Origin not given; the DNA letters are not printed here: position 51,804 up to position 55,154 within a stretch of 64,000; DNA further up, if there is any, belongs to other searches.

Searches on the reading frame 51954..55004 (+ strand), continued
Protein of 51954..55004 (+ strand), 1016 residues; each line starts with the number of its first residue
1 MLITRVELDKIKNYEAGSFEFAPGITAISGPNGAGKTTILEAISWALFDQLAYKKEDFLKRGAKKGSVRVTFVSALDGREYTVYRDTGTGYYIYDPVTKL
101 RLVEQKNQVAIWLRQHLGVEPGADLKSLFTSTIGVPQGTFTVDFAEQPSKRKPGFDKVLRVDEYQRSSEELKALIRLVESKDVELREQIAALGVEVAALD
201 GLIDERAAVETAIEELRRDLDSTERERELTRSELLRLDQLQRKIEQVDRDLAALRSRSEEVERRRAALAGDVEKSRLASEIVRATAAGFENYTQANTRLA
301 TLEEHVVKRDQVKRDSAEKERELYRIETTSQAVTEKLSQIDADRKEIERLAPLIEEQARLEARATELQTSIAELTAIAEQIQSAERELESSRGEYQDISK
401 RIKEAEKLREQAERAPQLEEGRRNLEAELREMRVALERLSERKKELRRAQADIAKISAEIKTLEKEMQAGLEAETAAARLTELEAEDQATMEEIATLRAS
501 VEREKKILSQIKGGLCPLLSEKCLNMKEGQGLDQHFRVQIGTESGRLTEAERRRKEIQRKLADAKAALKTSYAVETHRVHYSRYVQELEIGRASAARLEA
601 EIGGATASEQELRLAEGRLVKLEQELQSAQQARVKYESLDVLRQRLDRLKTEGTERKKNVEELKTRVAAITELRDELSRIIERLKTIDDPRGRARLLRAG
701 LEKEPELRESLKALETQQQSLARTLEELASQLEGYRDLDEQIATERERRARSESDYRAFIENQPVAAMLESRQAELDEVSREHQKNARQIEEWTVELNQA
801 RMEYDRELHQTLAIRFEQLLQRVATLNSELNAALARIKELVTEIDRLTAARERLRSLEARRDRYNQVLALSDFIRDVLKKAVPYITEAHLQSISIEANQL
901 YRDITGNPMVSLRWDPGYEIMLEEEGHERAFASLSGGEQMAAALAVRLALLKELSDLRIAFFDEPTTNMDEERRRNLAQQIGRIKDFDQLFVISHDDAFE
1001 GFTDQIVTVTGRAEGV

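Call 29: find_encoding_contigs(protein=P0106, flank=10000, max_places=1)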
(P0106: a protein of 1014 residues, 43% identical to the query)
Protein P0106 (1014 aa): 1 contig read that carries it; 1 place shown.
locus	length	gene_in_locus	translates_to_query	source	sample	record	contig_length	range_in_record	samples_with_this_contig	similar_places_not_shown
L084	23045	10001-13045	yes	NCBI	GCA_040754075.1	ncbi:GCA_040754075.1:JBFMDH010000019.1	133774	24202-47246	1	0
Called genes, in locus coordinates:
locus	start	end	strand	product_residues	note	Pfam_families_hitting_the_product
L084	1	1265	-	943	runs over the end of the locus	PF04879:Molybdop_Fe4S4, PF00384:Molybdopterin, PF01568:Molydop_binding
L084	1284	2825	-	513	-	PF12797:Fer4_2 (faint), PF13187:Fer4_9 (faint), PF13247:Fer4_11, PF12838:Fer4_7 (weak), PF25160:LdpA_Fe-S-bd (weak), PF12837:Fer4_6 (weak), PF00037:Fer4 (weak), PF03916:NrfD, +1 more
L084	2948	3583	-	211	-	-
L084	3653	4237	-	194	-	PF05995:CDO_I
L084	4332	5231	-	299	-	PF01544:CorA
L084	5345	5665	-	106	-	-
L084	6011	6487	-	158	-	-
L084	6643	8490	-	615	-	PF00512:HisKA, PF02518:HATPase_c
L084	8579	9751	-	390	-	PF02771:Acyl-CoA_dh_N, PF02770:Acyl-CoA_dh_M, PF00441:Acyl-CoA_dh_1, PF08028:Acyl-CoA_dh_2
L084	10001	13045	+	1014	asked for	PF02463:SMC_N, PF13304:AAA_21 (faint), PF13476:AAA_23, PF13558:SbcC_Walker_B (weak)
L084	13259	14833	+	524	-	PF01471:PG_binding_1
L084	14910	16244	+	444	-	PF13660:DUF4147, PF05161:MOFRL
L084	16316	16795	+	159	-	-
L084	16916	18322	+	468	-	PF00072:Response_reg, PF20720:nSTAND3 (faint), PF13191:AAA_16 (faint), PF00158:Sigma54_activat, PF14532:Sigma54_activ_2, PF07728:AAA_5, PF25601:AAA_lid_14, PF02954:HTH_8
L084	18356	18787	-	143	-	PF00436:SSB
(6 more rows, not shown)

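Call 32: search_protein_families(library=pfam, proteins=[L009:983-2263:+, L009:5536-7197:+, L048:8500-9762:+, L048:7221-8279:+, L048:5866-7155:+, L048:14478-15281:+, L010:7488-9578:+, L002:8741-9451:+, L007:6629-9373:-, L042:12827-14158:+], max_evalue=0.001)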
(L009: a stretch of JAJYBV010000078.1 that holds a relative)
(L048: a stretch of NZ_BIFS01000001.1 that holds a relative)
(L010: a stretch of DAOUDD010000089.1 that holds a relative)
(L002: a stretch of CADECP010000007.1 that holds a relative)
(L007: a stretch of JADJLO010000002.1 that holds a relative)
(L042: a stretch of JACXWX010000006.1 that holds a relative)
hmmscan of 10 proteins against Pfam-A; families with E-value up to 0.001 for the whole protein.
L009:983-2263:+ (426 aa): 1 family
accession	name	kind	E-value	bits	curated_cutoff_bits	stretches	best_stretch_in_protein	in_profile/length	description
PF04188.19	Mannosyl_trans2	-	1.5e-08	34.9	22.4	1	90-215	50-184/443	Mannosyltransferase (PIG-V)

L009:5536-7197:+ (553 aa): 2 families
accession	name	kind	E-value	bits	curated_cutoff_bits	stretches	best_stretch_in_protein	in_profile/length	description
PF00501.34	AMP-binding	-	7.7e-71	239.4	29.9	1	34-401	4-384/384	AMP-binding enzyme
PF13193.12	AMP-binding_C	-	1.4e-23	84.1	24.5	1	451-529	1-76/76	AMP-binding enzyme C-terminal domain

L048:8500-9762:+ (420 aa): 1 family
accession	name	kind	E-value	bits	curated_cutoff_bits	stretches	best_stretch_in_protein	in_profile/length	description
PF01790.23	LGT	-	4e-50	170.8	24.9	1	32-284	1-237/240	Prolipoprotein diacylglyceryl transferase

L048:7221-8279:+ (352 aa): 1 family
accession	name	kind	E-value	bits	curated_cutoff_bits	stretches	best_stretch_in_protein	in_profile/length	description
PF00006.31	ATP-synt_ab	-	9e-23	81.5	29.5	1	61-185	1-122/213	ATP synthase alpha/beta family, nucleotide-binding domain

L048:5866-7155:+ (429 aa): 8 families
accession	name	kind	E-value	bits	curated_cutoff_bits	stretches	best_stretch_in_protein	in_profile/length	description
PF12796.13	Ank_2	-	3.9e-50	168.8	27.3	4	291-383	1-90/90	Ankyrin repeats (3 copies)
PF00023.36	Ank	-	4e-26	90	21.1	2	355-384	4-33/33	Ankyrin repeat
PF13606.12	Ank_3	-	5.1e-23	78.8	22.3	0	320-347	2-29/30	Ankyrin repeat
PF13637.12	Ank_4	-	4.7e-21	74.8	22.7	3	357-406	1-50/50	Ankyrin repeats (many copies)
PF13857.12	Ank_5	-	5.2e-13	49.5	27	2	339-384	1-47/56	Ankyrin repeats (many copies)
PF08281.18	Sigma70_r4_2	-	6.1e-12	45.4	25.7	1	128-178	4-54/54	Sigma-70, region 4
PF04542.20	Sigma70_r2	-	1.6e-09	37.9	24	1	28-94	1-69/71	Sigma-70 region 2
PF04545.22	Sigma70_r4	-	1.2e-08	34.8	24.1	1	131-180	1-50/50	Sigma-70, region 4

L048:14478-15281:+ (267 aa): 1 family
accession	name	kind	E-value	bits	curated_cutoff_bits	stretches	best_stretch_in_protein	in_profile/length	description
PF14353.12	CpXC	-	2.2e-15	57.1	25.4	1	56-168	2-86/121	CpXC protein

L010:7488-9578:+ (696 aa): 3 families
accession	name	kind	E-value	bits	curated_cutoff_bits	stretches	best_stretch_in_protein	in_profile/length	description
PF00069.31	Pkinase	-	1.8e-44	152.6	31.7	1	12-255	1-252/263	Protein kinase domain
PF07714.23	PK_Tyr_Ser-Thr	-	1.2e-38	133.3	23.1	1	14-259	3-252/258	Protein tyrosine and serine/threonine kinase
PF17667.7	Pkinase_fungal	-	5.9e-05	22.4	24.1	1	110-185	289-368/387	Fungal protein kinase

L002:8741-9451:+ (236 aa): 0 families

L007:6629-9373:- (914 aa): 6 families
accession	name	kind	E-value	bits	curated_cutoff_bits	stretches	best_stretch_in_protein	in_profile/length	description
PF07517.20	SecA_DEAD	-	2.2e-129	431.3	24.6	1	9-402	2-289/290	SecA DEAD-like domain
PF21090.3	P-loop_SecA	-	5.4e-92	307.5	27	1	419-630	2-205/205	SecA P-loop domain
PF07516.18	SecA_SW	-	4.3e-60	203.7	26.7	1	632-842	1-199/200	SecA Wing and Scaffold domain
PF01043.26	SecA_PP_bind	-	4.9e-43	146.6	23.5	1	251-359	2-110/110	SecA preprotein cross-linking domain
PF02810.21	SEC-C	-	5.2e-10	39.4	20.4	1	894-911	1-18/19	SEC-C motif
PF00270.35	DEAD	-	7.5e-06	26.2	26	1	114-235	14-131/167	DEAD/DEAH box helicase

L042:12827-14158:+ (443 aa): 17 families
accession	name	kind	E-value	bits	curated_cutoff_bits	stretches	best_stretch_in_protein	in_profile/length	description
PF00515.34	TPR_1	-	1.3e-27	94.9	27.8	2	277-309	2-34/34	Tetratricopeptide repeat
PF07719.23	TPR_2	-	3.4e-26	89.6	27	2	346-376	3-33/34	Tetratricopeptide repeat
PF13431.12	TPR_17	-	7.8e-20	69.9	24.4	0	265-296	2-33/34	Tetratricopeptide repeat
PF13414.12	TPR_11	-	3.6e-19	68.6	26.8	2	354-382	4-32/42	TPR repeat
PF13181.12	TPR_8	-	3.9e-18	64.4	25.7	0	277-309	2-34/34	Tetratricopeptide repeat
PF14559.12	TPR_19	-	1.5e-16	60.9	25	2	254-309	3-58/68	Tetratricopeptide repeat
PF13432.12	TPR_16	-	3.3e-13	50.2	32.7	1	246-310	1-65/65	Tetratricopeptide repeat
PF13424.12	TPR_12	-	2.3e-12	47.4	30.1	2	277-340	4-75/77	Tetratricopeptide repeat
PF13428.12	TPR_14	-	2.8e-12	46.5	23.5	1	346-385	3-42/44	Tetratricopeptide repeat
PF13371.12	TPR_9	-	5.8e-11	42.7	35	1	324-385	9-70/73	Tetratricopeptide repeat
PF23914.1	TPR_CcmH_CycH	-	1.4e-08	35.2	42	1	303-410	43-153/158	Cytochrome c-type biogenesis protein H TPR domain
PF12895.13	ANAPC3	-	1.4e-06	28.9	27.2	0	257-331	4-77/82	Anaphase-promoting complex, cyclosome, subunit 3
PF14853.12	Fis1_TPR_C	-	3.1e-06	27.7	25.3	0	355-376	12-33/53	Fis1 C-terminal tetratricopeptide repeat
PF13176.12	TPR_7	-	5.9e-06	26.4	27.9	0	315-342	4-31/36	Tetratricopeptide repeat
PF25063.1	ARM_TT21_C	-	8.3e-05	23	35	1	215-380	35-200/209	Tetratricopeptide repeat protein 21 C-terminal ARM domain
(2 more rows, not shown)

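Call 35: find_homologous_proteins(query=A2, max_evalue=1e-10)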
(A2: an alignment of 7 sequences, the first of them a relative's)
Query A2 (7 sequences) (565 aa, profile of the alignment): 61 proteins with E <= 1e-10 among 8000 candidates.
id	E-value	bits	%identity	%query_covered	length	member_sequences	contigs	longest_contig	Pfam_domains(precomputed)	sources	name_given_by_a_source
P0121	7.9e-164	563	99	100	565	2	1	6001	PF00149.34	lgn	-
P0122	4.5e-153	528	70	83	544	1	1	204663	PF12850.13,PF00149.34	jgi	jgi:DNA repair exonuclease SbcCD nuclease subunit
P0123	1.5e-151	523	75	74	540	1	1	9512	PF12850.13,PF00149.34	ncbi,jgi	jgi:exonuclease SbcD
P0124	5.2e-151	521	71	83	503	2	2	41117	PF12850.13,PF00149.34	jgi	jgi:DNA repair exonuclease SbcCD nuclease subunit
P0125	2.5e-149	516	67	85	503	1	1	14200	PF12850.13,PF00149.34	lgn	-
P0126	9.7e-149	514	60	96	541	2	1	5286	PF12850.13,PF00149.34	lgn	-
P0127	7.7e-148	511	41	73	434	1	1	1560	PF12850.13,PF00149.34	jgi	jgi:DNA repair protein SbcD/Mre11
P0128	1.6e-146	506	41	72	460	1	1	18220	PF12850.13,PF00149.34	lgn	-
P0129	8.6e-139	481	41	69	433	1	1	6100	PF12850.13,PF00149.34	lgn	-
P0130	8.0e-138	478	40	73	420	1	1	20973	PF12850.13,PF00149.34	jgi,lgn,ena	-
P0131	3.9e-136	472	39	72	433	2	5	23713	PF12850.13,PF00149.34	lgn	-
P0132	1.9e-131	457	37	72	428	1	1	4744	PF00149.34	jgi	jgi:DNA repair exonuclease SbcCD nuclease subunit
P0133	1.7e-130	454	39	73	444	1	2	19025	PF12850.13,PF00149.34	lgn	-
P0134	6.1e-130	452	38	73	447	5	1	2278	PF12850.13,PF00149.34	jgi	jgi:exonuclease SbcD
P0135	2.2e-129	450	39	73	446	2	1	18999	PF12850.13,PF00149.34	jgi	jgi:exonuclease SbcD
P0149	1.1e-113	398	38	72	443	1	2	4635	PF12850.13,PF00149.34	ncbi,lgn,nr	ncbi:MAG: exonuclease SbcCD subunit D [Ktedonobacterales bacterium]|nr:exonuclease SbcCD subunit D [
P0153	1.4e-107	378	38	70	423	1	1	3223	PF12850.13,PF00149.34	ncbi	ncbi:MAG: DNA repair exonuclease [Cyanobacteria bacterium P01_A01_bin.17]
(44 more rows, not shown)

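Call 58: predict_structure(alignment_id=A3)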
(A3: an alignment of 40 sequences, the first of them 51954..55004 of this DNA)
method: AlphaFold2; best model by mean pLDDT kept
length: 1016 residues; sequences in the alignment: 40
mean_pLDDT: 78.4   pTM: 0.37
mean pLDDT of the five models: 78.4, 78.3, 76.5, 75.9, 75.9
residues with pLDDT >= 90: 77; 70-90: 731; 50-70: 190; < 50: 18
segments of 3 or more residues with pLDDT < 50: 134-138, 519-522, 881-884, 1012-1016
pLDDT, mean of each block of 10 residues (from residue 1): 88 83 75 68 86 78 88 87 89 89 85 80 66 51 64 56 63 78 81 80 86 89 90 89 88 88 89 90 87 86 84 83 80 75 67 61 64 68 74 79 79 81 83 81 85 87 84 81 85 84 76 54 57 74 84 88 82 82 86 85 78 83 84 80 79 73 62 58 59 64 77 83 85 84 86 88 88 89 90 89 89 89 87 86 85 83 79 68 55 79 82 70 79 77 77 66 68 80 73 72 72 40
secondary structure, 60 per line:
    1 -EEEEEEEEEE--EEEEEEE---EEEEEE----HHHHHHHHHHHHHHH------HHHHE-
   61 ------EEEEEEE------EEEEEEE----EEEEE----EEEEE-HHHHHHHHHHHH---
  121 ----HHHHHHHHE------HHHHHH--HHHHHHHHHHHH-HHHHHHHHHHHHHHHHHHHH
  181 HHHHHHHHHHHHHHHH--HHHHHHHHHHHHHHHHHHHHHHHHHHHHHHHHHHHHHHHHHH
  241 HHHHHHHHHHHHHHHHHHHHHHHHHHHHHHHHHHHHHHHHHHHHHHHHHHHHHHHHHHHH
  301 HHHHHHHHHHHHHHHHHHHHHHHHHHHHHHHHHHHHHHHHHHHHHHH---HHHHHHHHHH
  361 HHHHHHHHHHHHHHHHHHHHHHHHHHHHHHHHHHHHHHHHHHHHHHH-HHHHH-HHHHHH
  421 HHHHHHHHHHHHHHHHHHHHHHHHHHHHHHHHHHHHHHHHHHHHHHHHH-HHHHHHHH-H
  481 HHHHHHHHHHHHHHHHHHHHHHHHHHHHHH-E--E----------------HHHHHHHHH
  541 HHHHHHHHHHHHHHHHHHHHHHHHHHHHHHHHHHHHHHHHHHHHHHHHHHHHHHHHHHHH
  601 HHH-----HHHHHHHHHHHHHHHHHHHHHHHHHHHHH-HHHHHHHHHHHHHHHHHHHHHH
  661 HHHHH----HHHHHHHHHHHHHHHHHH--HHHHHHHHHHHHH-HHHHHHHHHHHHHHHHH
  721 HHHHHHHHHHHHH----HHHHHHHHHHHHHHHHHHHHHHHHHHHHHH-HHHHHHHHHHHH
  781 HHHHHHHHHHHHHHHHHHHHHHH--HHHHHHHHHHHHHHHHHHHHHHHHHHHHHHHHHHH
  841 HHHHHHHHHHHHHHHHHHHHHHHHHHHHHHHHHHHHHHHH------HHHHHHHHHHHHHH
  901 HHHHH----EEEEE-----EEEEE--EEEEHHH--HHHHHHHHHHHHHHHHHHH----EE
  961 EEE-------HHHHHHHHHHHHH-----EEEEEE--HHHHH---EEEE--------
elements in order (helices of 4 or more, strands of 3 or more residues): E2-11 E14-20 E24-29 H34-48 H55-58 E67-73 E80-86 E91-95 E100-104 H106-117 H125-132 H140-145 H148-159 H161-196 H199-347 H351-407 H409-413 H415-469 H471-478 H480-510 H532-603 H609-637 H639-665 H670-687 H690-702 H704-733 H738-767 H769-803 H806-880 H887-905 E910-914 E920-924 E927-930 H936-954 E959-963 H971-983 E989-994 H997-1001 E1005-1008
